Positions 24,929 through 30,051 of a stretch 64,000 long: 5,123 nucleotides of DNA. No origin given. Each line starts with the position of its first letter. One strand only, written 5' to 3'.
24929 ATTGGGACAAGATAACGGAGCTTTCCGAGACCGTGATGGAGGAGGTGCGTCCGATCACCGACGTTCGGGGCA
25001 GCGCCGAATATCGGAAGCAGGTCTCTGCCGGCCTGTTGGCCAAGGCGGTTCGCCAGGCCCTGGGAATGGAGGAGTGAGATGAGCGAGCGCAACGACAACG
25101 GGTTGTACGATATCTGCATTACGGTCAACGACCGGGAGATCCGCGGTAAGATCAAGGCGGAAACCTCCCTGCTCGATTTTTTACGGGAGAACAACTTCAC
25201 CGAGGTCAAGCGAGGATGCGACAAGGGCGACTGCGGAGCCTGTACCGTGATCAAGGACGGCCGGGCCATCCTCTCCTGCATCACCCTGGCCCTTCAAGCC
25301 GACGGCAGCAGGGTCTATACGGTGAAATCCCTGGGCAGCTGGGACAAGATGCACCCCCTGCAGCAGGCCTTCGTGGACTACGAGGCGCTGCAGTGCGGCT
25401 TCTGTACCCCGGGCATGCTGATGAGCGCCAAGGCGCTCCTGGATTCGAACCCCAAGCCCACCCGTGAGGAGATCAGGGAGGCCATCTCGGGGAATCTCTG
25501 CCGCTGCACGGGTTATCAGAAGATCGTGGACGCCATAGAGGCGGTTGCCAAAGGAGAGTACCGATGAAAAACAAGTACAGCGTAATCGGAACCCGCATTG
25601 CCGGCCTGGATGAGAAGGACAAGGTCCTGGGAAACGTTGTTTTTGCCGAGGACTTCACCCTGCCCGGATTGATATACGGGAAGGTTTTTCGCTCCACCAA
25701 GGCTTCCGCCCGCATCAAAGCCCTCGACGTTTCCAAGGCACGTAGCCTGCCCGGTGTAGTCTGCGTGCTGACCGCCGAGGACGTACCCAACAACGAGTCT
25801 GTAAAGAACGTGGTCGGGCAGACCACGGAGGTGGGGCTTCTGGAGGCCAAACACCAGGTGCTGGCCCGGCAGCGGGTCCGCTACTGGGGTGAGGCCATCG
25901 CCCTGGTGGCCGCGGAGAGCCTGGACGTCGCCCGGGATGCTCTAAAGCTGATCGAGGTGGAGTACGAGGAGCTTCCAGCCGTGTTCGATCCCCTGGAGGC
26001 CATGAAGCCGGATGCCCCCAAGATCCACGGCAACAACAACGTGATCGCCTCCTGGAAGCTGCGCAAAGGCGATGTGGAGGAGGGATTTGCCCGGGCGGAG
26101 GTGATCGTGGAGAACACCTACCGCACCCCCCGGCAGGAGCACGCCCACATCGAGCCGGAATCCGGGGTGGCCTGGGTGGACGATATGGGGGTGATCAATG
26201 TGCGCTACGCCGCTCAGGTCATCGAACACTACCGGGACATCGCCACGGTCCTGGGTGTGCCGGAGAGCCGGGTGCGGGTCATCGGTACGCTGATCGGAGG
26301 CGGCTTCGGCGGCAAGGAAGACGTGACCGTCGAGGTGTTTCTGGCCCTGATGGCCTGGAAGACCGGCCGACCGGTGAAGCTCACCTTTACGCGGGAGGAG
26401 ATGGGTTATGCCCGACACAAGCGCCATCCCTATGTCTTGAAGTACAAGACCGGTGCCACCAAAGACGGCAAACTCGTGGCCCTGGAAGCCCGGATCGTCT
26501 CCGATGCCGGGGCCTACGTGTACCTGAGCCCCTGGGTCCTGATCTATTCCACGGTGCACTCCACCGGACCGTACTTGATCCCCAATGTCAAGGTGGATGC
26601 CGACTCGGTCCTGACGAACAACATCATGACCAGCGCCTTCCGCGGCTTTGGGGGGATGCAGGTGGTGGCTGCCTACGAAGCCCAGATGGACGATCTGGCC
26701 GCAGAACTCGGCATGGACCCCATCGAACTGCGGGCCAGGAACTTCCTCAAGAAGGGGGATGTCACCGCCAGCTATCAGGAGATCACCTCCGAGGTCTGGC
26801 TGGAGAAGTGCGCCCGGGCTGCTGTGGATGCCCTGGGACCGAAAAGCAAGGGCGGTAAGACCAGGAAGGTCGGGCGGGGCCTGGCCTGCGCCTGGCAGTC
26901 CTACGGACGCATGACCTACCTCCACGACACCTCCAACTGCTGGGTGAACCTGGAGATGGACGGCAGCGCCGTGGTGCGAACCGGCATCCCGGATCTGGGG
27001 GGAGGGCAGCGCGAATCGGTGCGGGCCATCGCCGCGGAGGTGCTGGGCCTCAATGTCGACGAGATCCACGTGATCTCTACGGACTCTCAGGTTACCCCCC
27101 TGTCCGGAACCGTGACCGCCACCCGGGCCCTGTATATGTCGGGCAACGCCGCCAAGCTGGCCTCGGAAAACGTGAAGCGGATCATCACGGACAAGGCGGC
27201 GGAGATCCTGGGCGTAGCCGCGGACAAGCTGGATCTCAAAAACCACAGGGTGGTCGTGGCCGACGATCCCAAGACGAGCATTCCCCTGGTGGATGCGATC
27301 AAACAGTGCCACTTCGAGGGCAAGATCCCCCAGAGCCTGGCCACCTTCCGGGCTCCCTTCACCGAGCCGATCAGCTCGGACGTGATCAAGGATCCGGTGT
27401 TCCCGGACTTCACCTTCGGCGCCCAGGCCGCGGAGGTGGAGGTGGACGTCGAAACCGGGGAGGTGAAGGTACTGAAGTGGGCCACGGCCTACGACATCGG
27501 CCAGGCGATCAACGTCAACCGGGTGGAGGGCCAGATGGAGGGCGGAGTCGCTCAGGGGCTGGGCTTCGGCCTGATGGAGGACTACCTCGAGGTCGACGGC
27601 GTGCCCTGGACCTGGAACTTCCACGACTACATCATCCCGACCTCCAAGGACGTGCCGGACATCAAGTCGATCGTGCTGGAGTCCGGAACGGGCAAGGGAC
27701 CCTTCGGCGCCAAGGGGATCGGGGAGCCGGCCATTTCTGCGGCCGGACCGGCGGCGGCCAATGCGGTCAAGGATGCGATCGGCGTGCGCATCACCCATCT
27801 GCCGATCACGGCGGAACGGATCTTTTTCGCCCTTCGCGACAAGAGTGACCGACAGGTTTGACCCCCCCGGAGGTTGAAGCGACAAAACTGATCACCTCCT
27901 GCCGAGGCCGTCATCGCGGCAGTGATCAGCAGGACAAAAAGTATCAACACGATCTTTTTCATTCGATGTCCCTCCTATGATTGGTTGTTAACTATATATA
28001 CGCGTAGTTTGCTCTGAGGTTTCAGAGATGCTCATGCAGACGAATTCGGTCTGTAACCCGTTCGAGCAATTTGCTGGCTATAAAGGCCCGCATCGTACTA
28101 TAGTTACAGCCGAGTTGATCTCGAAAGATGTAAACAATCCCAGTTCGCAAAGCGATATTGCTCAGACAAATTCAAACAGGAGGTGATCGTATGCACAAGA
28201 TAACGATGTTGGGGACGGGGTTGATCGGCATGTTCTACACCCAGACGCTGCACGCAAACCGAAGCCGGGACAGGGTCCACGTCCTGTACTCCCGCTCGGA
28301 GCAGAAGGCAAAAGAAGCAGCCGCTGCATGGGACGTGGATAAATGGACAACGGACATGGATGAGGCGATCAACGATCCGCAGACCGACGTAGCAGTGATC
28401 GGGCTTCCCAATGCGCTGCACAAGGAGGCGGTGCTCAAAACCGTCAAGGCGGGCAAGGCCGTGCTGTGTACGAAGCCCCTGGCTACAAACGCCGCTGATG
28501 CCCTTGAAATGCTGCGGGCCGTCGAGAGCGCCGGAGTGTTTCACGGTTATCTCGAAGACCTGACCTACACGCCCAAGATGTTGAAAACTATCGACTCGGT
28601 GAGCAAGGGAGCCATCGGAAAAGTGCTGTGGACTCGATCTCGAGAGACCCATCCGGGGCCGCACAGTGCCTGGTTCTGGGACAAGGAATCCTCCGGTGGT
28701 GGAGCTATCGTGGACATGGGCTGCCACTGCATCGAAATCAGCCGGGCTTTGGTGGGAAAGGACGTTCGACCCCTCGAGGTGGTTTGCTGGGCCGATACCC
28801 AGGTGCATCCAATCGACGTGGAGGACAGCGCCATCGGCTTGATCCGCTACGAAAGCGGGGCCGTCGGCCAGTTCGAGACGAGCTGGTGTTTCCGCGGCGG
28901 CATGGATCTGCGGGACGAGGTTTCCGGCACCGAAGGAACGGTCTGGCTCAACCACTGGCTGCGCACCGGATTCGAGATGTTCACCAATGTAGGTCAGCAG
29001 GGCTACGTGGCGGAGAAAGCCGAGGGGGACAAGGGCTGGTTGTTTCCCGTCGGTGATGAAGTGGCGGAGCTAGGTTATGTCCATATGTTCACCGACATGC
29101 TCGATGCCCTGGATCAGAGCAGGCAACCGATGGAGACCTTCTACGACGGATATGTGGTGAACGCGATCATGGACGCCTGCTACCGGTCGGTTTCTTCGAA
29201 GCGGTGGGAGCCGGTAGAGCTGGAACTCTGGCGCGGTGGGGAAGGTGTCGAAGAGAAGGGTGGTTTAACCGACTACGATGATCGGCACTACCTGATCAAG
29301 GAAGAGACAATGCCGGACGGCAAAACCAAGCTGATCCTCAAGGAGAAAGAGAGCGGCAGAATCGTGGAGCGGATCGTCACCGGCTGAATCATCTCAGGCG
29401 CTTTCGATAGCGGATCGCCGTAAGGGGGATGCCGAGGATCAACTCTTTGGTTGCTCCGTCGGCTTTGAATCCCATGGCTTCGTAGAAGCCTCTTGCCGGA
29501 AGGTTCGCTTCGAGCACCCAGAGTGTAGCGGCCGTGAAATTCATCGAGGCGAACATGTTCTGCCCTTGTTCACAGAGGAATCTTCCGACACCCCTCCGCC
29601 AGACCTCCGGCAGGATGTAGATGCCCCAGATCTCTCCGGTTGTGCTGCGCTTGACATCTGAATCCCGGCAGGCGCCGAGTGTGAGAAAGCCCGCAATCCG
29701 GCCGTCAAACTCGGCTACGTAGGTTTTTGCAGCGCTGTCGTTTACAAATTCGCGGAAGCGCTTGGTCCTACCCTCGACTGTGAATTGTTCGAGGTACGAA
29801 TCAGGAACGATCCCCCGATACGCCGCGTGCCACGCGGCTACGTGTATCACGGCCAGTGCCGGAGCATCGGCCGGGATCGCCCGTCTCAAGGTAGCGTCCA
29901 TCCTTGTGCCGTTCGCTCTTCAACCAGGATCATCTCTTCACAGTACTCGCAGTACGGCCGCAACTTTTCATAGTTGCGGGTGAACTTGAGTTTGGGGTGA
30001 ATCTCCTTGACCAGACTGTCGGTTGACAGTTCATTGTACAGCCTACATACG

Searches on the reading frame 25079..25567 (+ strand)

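Call 7: search_protein_families(library=pfam, proteins=[window:25079-25567:+], max_evalue=0.001)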
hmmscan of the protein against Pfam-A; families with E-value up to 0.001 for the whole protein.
window:25079-25567:+ (162 aa): 3 families
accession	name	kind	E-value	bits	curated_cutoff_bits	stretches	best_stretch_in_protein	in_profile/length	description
PF01799.25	Fer2_2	-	7.2e-35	119.4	30.3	1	81-154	1-75/75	[2Fe-2S] binding domain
PF00111.32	Fer2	-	3e-08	33.9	21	1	15-66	2-71/77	2Fe-2S iron-sulfur cluster binding domain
PF13085.11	Fer2_3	-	2.6e-05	24.6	27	1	43-98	48-99/107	2Fe-2S iron-sulfur cluster binding domain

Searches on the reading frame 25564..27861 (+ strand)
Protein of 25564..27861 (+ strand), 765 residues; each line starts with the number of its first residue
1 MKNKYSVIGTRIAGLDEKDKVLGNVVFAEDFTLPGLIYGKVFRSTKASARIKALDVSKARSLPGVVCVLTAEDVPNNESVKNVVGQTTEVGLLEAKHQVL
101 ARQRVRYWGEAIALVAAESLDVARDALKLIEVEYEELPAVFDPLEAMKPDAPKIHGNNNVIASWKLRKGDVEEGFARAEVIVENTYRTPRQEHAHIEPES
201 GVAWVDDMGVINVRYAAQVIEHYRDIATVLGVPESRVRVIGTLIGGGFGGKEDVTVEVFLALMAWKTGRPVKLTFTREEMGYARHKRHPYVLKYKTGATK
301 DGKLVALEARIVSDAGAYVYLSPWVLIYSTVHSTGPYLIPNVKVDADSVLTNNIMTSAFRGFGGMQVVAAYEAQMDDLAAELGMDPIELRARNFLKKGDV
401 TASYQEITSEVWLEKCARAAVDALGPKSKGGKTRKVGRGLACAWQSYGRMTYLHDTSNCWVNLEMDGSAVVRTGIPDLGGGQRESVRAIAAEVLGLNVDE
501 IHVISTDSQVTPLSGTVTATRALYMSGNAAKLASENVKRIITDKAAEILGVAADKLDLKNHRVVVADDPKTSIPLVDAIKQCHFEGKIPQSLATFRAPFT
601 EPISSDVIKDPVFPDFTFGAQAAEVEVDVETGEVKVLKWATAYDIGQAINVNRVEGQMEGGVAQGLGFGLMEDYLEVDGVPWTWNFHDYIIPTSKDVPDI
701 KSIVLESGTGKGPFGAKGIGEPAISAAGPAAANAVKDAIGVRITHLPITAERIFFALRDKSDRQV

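Call 7: search_protein_families(library=pfam, proteins=[window:25564-27861:+], max_evalue=0.001)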
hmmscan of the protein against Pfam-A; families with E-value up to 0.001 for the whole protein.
window:25564-27861:+ (765 aa): 3 families
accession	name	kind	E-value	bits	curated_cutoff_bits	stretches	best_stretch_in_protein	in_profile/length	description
PF02738.23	MoCoBD_1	-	1.7e-79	266.8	27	1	157-394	6-244/244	Molybdopterin cofactor-binding domain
PF20256.3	MoCoBD_2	-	3e-64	217.7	27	1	430-698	21-283/283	Molybdopterin cofactor-binding domain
PF01315.27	Ald_Xan_dh_C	-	5.5e-28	97.9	31.3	1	23-138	2-110/110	Aldehyde oxidase and xanthine dehydrogenase, a/b hammerhead domain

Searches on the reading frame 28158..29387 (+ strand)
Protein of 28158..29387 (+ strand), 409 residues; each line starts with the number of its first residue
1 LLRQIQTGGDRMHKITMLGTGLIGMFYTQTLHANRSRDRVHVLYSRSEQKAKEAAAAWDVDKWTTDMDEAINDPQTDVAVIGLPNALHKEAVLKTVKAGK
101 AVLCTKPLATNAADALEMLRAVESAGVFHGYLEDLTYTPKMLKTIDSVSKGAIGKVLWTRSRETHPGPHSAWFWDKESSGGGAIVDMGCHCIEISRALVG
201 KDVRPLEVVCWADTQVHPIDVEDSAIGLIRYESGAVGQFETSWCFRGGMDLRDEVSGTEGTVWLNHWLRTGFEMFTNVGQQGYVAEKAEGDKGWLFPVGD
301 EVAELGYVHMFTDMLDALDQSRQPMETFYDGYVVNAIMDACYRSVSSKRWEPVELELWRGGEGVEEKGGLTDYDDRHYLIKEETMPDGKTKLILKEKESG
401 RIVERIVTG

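Call 7: search_protein_families(library=pfam, proteins=[window:28158-29387:+], max_evalue=0.001)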
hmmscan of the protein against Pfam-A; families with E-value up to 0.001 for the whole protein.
window:28158-29387:+ (409 aa): 4 families
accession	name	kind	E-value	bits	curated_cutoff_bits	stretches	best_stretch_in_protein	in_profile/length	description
PF22725.1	GFO_IDH_MocA_C3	-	3.8e-27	95.2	27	1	148-262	8-123/124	GFO/IDH/MocA C-terminal domain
PF01408.29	GFO_IDH_MocA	-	6.8e-23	82.1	24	1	14-127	2-114/120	Oxidoreductase family, NAD-binding Rossmann fold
PF02894.22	GFO_IDH_MocA_C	-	1.1e-18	68.3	22.9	1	148-354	4-217/218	Oxidoreductase family, C-terminal alpha/beta domain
PF03447.22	NAD_binding_3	-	0.00033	21.8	24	1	19-126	1-109/116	Homoserine dehydrogenase, NAD binding domain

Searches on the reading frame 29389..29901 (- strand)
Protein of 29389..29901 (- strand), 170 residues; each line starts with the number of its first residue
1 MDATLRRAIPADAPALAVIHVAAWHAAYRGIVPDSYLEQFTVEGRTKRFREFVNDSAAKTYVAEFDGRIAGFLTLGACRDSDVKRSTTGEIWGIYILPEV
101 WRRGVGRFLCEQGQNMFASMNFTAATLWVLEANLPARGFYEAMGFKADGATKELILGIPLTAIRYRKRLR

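Call 7: search_protein_families(library=pfam, proteins=[window:29389-29901:-], max_evalue=0.001)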
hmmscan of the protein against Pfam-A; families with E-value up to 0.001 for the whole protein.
window:29389-29901:- (170 aa): 4 families
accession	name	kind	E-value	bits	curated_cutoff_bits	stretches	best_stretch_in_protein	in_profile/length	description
PF00583.31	Acetyltransf_1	-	1.4e-18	67.7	20.7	1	36-145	8-116/116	Acetyltransferase (GNAT) family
PF13508.13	Acetyltransf_7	-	2.4e-12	47.5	27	1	58-146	3-83/84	Acetyltransferase (GNAT) domain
PF13673.13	Acetyltransf_10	-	8.2e-10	39.2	23.6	1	45-153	18-115/128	Acetyltransferase (GNAT) domain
PF08445.16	FR47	-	1.7e-07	31.6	22.1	1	85-148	18-80/86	FR47-like protein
